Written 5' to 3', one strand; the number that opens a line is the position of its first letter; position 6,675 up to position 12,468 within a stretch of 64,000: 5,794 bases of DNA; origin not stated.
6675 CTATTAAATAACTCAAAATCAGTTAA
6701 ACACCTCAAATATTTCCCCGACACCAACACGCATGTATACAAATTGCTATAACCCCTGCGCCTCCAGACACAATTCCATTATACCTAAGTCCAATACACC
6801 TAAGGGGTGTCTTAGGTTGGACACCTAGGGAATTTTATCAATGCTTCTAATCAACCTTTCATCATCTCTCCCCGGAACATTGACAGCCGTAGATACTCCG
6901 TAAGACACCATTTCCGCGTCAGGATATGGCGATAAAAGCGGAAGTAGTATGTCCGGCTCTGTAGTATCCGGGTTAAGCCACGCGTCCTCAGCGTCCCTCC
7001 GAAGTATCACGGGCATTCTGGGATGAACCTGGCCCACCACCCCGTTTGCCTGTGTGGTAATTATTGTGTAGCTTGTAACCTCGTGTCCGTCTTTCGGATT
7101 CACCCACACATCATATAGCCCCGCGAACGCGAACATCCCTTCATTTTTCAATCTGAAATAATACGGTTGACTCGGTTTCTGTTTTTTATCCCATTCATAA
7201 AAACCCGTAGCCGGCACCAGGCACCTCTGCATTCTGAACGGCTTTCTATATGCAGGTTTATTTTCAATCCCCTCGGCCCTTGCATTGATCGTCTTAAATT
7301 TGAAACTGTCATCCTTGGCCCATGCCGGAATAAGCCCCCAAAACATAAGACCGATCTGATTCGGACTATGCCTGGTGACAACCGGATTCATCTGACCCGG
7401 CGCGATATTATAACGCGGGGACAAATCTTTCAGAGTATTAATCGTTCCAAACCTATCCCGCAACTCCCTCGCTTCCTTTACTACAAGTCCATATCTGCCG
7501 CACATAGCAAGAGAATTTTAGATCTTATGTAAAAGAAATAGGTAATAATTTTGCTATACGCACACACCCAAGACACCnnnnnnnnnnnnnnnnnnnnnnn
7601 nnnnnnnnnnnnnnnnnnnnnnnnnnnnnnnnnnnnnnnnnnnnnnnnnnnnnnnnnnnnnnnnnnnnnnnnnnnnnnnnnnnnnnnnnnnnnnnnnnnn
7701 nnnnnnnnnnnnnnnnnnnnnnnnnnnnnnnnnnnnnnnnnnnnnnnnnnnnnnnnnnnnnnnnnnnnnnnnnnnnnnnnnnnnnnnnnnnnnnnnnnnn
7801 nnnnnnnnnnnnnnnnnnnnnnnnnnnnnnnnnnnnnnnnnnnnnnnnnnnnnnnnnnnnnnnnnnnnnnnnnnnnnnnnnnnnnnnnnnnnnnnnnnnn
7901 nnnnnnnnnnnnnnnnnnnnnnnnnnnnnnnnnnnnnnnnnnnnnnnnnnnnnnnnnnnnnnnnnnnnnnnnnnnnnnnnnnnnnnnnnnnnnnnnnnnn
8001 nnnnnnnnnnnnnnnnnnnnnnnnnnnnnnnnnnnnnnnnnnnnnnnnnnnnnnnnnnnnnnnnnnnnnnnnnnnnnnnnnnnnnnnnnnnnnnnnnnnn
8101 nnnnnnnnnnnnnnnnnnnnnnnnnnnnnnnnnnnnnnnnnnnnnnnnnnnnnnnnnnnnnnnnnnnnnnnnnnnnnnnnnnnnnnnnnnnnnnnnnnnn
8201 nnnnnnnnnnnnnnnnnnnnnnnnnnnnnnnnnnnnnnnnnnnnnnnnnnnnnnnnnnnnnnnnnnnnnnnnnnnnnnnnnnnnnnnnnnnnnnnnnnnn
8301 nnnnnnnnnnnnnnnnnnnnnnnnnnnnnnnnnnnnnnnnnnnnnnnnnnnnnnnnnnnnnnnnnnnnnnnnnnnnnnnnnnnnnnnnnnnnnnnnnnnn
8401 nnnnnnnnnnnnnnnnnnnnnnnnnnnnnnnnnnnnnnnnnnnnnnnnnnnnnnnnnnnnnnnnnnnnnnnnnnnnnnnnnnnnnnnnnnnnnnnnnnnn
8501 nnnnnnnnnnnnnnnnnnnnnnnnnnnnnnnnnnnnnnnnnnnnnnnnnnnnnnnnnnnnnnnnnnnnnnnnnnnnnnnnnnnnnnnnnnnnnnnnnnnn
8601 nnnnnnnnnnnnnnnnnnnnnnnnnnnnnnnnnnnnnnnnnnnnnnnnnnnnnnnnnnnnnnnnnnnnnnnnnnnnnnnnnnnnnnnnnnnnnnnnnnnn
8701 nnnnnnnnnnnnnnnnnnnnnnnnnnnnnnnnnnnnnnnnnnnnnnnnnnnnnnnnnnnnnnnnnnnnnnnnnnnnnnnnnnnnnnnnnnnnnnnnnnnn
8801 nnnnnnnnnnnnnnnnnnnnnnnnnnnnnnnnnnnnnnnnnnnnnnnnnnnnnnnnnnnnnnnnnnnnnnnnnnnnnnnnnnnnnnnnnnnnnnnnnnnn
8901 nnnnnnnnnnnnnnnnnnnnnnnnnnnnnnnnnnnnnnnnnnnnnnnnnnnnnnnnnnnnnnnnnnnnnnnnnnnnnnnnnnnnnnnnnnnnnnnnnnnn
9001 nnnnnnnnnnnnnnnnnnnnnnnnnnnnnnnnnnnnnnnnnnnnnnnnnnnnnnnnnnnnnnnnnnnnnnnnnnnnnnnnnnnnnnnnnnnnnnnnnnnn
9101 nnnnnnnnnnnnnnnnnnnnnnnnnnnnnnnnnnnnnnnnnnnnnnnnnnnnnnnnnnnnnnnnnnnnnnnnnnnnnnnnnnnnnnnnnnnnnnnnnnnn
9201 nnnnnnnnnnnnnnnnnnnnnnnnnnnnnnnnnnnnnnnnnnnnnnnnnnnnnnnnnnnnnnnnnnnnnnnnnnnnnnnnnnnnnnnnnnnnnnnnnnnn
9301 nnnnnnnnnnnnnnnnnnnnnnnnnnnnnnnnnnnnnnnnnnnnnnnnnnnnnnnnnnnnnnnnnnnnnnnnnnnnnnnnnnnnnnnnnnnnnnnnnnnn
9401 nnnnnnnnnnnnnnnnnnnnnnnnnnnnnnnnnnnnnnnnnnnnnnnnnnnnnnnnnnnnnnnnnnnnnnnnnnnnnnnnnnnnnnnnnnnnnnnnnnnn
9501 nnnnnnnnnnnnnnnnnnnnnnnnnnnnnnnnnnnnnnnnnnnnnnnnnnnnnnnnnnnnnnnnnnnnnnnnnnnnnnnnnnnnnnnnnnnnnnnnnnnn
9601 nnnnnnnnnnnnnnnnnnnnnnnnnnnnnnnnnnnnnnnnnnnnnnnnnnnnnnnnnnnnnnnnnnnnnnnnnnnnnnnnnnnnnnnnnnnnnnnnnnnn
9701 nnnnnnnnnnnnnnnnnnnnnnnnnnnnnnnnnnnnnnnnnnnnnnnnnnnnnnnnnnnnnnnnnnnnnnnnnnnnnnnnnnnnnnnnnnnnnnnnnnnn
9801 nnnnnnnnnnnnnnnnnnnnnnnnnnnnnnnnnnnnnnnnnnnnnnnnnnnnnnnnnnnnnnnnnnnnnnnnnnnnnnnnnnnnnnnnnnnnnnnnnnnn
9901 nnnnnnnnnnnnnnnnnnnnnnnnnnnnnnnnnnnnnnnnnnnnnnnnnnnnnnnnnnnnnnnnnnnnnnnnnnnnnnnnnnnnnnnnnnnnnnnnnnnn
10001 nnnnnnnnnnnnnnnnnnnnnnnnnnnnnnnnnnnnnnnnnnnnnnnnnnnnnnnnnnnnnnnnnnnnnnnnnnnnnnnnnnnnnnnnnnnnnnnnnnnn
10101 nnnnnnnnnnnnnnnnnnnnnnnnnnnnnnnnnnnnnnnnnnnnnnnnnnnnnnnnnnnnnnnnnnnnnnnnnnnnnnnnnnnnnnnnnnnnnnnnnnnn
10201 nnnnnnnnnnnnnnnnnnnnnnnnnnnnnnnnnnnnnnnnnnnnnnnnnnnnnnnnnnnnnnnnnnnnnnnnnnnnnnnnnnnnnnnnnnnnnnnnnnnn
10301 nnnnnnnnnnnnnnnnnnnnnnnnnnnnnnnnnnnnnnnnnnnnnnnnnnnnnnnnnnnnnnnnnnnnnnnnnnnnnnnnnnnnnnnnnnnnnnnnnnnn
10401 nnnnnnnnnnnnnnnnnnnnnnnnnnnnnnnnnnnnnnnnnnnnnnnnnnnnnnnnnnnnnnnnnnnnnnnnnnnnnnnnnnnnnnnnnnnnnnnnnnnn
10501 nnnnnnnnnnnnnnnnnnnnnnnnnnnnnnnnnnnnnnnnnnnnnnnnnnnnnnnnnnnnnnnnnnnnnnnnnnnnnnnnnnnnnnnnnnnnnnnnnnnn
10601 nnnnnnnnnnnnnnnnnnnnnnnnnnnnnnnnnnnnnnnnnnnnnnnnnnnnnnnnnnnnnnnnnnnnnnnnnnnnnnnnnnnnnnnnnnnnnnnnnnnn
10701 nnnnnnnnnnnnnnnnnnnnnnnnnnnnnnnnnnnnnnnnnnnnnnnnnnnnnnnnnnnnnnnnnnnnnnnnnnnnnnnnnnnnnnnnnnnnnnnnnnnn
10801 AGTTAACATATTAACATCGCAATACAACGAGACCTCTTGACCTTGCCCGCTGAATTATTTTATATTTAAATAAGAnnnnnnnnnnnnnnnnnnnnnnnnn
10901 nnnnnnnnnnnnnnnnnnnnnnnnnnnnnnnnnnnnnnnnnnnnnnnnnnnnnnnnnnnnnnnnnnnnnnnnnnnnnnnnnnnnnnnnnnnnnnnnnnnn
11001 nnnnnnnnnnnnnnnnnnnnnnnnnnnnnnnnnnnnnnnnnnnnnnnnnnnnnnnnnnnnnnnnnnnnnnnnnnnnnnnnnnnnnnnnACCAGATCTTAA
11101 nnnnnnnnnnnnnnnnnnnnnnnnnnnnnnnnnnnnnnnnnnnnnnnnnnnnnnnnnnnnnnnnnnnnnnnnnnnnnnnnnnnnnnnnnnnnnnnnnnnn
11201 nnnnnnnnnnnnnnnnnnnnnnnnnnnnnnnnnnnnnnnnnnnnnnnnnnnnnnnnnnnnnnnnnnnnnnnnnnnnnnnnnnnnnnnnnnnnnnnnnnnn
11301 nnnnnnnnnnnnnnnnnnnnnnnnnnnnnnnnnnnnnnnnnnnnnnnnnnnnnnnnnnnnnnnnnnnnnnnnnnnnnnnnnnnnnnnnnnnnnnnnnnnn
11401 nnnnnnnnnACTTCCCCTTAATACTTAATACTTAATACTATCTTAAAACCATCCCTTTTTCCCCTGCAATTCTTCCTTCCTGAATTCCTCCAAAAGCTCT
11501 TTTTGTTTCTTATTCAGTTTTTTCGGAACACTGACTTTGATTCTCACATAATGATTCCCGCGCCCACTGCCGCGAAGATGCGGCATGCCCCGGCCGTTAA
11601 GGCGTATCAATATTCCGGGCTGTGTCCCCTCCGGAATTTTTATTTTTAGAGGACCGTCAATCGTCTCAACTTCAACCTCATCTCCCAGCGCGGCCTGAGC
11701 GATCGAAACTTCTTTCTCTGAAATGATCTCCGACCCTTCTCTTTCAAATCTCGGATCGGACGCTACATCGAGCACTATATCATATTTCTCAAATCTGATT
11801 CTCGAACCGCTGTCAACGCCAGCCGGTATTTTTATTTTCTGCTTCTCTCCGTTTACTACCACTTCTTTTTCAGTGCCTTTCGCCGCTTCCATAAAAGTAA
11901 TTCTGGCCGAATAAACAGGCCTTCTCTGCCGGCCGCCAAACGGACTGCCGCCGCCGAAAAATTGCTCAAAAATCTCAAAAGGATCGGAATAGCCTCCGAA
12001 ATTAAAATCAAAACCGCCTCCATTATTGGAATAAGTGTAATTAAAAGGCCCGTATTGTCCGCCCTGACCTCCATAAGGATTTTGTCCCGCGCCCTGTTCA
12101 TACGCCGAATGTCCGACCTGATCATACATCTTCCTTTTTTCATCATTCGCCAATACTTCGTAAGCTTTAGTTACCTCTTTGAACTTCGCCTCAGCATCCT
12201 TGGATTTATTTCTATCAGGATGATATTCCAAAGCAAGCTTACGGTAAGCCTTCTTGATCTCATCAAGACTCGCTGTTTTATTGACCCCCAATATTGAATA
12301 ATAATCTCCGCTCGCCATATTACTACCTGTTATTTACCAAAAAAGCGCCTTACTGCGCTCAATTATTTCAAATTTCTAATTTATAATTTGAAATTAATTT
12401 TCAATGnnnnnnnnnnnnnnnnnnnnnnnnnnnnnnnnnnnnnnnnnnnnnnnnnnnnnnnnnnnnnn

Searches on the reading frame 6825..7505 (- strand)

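Call 29: search_protein_families(library=pfam, proteins=[window:6825-7505:-], max_evalue=0.001)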
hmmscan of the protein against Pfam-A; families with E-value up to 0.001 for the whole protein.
window:6825-7505:- (226 aa): 1 family
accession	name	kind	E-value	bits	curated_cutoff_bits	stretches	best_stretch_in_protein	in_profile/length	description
PF02586.19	SRAP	-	2.2e-72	243.5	27.1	1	1-209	1-212/214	SOS response associated peptidase (SRAP)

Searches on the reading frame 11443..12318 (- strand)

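Call 29: search_protein_families(library=pfam, proteins=[window:11443-12318:-], max_evalue=0.001)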
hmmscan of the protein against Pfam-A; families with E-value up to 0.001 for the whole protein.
window:11443-12318:- (291 aa): 2 families
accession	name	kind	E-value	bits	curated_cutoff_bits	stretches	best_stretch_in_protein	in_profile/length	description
PF01556.23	DnaJ_C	-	3.8e-33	115.1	26.6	1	136-265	3-152/152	DnaJ C terminal domain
PF00226.36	DnaJ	-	7.1e-28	96.9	27.8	1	5-66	1-63/63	DnaJ domain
